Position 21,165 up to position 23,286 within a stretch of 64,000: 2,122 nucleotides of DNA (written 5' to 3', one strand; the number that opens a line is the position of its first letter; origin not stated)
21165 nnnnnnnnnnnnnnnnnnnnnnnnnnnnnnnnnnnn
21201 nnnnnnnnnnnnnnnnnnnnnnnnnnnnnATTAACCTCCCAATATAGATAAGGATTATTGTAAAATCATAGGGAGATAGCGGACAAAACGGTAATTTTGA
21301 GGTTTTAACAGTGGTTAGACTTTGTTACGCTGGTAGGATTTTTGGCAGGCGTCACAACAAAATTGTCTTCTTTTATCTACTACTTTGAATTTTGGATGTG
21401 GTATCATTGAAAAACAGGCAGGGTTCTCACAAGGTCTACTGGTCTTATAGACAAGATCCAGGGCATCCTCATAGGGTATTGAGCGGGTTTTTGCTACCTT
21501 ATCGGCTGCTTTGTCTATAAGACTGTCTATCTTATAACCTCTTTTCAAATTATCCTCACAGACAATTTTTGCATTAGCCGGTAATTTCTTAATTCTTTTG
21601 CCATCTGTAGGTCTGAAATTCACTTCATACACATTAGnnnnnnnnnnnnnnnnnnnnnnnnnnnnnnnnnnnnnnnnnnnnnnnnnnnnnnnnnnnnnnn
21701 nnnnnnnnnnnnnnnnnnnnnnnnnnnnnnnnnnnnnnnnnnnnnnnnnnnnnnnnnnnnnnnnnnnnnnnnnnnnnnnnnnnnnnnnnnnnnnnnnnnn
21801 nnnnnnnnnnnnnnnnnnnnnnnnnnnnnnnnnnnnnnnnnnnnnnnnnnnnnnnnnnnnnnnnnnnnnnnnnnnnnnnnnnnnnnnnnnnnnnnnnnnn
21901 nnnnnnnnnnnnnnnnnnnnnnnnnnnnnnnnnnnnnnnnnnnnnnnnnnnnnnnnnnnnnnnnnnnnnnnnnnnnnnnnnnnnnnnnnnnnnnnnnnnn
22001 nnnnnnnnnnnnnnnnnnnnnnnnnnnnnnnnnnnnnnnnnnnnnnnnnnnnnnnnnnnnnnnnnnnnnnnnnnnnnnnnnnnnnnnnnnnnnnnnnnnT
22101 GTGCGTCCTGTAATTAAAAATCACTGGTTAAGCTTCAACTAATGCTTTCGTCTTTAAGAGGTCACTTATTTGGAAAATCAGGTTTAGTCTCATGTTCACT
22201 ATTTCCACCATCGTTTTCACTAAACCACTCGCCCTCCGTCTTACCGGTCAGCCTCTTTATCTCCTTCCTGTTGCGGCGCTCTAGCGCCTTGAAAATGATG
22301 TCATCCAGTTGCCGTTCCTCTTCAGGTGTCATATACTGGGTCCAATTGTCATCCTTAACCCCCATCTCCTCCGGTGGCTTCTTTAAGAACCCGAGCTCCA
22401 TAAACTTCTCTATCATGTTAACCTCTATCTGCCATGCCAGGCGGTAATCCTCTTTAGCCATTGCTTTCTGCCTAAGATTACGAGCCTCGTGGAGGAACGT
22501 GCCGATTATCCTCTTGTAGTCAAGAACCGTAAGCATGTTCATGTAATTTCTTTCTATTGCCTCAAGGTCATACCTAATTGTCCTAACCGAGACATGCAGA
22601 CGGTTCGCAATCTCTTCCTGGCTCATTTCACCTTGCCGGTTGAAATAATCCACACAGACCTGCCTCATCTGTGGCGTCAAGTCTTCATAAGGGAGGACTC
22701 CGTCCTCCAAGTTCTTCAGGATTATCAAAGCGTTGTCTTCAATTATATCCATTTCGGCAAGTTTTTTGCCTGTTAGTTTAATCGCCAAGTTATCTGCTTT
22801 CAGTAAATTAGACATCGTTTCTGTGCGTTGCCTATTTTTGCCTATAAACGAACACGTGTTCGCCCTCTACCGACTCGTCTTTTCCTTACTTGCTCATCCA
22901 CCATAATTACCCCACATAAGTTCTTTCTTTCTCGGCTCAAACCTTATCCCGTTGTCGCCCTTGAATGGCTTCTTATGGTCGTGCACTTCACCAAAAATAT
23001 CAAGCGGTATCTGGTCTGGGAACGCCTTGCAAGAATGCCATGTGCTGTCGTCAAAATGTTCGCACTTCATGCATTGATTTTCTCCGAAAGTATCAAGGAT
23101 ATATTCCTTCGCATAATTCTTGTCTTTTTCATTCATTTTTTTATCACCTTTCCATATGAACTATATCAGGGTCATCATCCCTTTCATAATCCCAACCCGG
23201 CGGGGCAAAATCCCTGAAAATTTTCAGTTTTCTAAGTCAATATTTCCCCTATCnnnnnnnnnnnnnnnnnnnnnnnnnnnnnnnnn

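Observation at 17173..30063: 12.9-kb integrative element inserted into the 5' end of yebC, with perfect 33-bp att direct repeats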

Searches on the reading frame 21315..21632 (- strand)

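Call 7: search_protein_families(library=pfam, proteins=[window:21315-21632:-], max_evalue=0.01)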
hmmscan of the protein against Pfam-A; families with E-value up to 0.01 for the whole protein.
window:21315-21632:- (105 aa): 0 families

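Call 25: search_protein_families(library=phrogs, proteins=[window:21315-21632:-], max_evalue=0.001)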
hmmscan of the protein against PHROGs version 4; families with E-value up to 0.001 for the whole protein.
window:21315-21632:- (105 aa): 0 families

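Call 26: search_protein_families(library=ncbifam, proteins=[window:21315-21632:-], max_evalue=0.01)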
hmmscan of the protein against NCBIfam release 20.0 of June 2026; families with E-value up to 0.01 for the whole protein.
window:21315-21632:- (105 aa): 0 families

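Call 27: search_protein_families(library=padloc, proteins=[window:21315-21632:-], max_evalue=0.01)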
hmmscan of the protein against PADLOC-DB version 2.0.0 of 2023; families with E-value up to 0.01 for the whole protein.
window:21315-21632:- (105 aa): 0 families

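Call 45: search_protein_families(library=pfam, proteins=[window:21315-21632:-], max_evalue=5)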
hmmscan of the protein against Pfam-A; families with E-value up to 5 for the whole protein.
window:21315-21632:- (105 aa): 2 families
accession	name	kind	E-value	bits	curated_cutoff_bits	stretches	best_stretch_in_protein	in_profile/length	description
PF24273.1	TRASH_HVO_1752_C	-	0.016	15.8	27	1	84-101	20-37/47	HVO_1752, C-terminal TRASH domain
PF02748.20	PyrI_C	-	0.29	11.5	23.4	1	68-105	8-48/48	Aspartate carbamoyltransferase regulatory chain, metal binding domain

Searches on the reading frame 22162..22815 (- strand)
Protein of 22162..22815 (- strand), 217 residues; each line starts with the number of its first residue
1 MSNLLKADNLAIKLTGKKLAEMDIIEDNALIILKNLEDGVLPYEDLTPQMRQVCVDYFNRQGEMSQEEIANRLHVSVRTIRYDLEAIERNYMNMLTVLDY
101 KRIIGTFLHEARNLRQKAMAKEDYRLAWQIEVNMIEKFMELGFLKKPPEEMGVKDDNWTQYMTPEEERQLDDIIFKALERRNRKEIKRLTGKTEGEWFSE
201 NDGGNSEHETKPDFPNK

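Call 7: search_protein_families(library=pfam, proteins=[window:22162-22815:-], max_evalue=0.01)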
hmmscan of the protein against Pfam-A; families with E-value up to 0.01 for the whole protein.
window:22162-22815:- (217 aa): 6 families
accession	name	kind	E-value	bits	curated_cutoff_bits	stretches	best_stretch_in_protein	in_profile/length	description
PF08220.18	HTH_DeoR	-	5.8e-06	26.4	21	1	55-91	6-42/57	DeoR-like helix-turn-helix domain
PF08279.18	HTH_11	-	6.8e-06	26.3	25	1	59-89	11-41/55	HTH domain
PF04545.22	Sigma70_r4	-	1e-05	25.3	24.1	1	45-81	4-38/50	Sigma-70, region 4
PF08281.18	Sigma70_r4_2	-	0.00098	19.2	25.7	1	61-84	24-47/54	Sigma-70, region 4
PF19187.6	HTH_PafC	-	0.0023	18.2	32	1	55-87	10-42/115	PafC helix-turn-helix domain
PF07638.17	Sigma70_ECF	-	0.0085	16.4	21.1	0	25-87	115-175/185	ECF sigma factor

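Call 25: search_protein_families(library=phrogs, proteins=[window:22162-22815:-], max_evalue=0.001)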
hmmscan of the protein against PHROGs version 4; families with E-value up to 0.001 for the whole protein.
window:22162-22815:- (217 aa): 0 families

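Call 26: search_protein_families(library=ncbifam, proteins=[window:22162-22815:-], max_evalue=0.01)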
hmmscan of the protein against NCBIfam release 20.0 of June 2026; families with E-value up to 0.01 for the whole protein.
window:22162-22815:- (217 aa): 10 families
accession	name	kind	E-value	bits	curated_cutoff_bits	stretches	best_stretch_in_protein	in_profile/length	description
TIGR02985.1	Sig70_bacteroi1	subfamily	1.2e-05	25.6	126.4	1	44-84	113-151/162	RNA polymerase sigma-70 factor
NF049968.1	QhpR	equivalog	0.00056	19.1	250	1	60-120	199-257/284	AraC-like transcriptional regulator QhpR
NF041397.1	TranRegGlpR_Halo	equivalog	0.00073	19.2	300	1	50-89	6-45/253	HTH-type transcriptional regulator GlpR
TIGR02937.1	sigma70-ECF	superfamily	0.00077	19.1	42.9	1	44-85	116-155/165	sigma-70 family RNA polymerase sigma factor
NF040755.1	AgaR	equivalog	0.0025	17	260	1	49-92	6-49/256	transcriptional repressor AgaR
NF008154.0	PRK10906.1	equivalog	0.0051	16.1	331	0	50-88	6-44/252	DeoR/GlpR family transcriptional regulator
NF040890.1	trans_reg_YgbI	equivalog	0.0057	16.2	400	1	50-93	6-49/253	DNA-binding transcriptional repressor YgbI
NF007753.1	PRK10434.1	equivalog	0.0063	16.1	350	1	50-92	6-48/253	glucitol operon DNA-binding transcriptional repressor SrlR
NF053736.1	AcpB_EbpR_MafR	subfamily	0.0073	15.6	130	0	59-96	17-54/481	AcpB/EbpR/MafR family transcriptional regulator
NF050186.1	TransRegGliRPseudo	equivalog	0.0092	15.4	570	1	10-98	204-287/338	AraC family transcriptional regulator GliR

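Call 27: search_protein_families(library=padloc, proteins=[window:22162-22815:-], max_evalue=0.01)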
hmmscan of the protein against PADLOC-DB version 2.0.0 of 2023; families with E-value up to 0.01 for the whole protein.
window:22162-22815:- (217 aa): 3 families
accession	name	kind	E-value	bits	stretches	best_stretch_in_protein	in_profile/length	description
PDLC01457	WYL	-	0.00012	19.7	1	57-114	12-65/229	"CAS-I,CAS-II,CAS-III,CAS-IV,CAS-V,CAS-VI; associated_signaling"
PDLC01851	CARF3--CARF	-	0.0005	17.6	1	45-102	209-263/279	-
PDLC04133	mad1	-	0.0016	16.7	1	64-85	6-27/60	mads_1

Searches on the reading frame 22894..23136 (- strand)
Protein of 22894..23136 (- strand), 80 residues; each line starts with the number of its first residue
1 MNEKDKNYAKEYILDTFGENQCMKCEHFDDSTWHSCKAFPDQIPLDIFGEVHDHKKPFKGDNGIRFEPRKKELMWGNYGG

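Call 7: search_protein_families(library=pfam, proteins=[window:22894-23136:-], max_evalue=0.01)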
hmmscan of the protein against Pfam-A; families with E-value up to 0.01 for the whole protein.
window:22894-23136:- (80 aa): 0 families

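Call 25: search_protein_families(library=phrogs, proteins=[window:22894-23136:-], max_evalue=0.001)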
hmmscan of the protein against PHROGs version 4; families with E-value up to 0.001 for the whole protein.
window:22894-23136:- (80 aa): 1 family
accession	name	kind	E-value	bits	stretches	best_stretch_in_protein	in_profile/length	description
phrog_33375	-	unknown function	6.6e-07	30.4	1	21-71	6-58/72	-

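Call 26: search_protein_families(library=ncbifam, proteins=[window:22894-23136:-], max_evalue=0.01)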
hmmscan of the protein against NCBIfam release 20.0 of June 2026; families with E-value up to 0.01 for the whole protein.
window:22894-23136:- (80 aa): 0 families

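Call 27: search_protein_families(library=padloc, proteins=[window:22894-23136:-], max_evalue=0.01)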
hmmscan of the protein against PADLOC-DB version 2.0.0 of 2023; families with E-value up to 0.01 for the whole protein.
window:22894-23136:- (80 aa): 0 families

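Call 45: search_protein_families(library=pfam, proteins=[window:22894-23136:-], max_evalue=5)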
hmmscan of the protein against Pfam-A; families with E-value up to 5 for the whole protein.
window:22894-23136:- (80 aa): 0 families
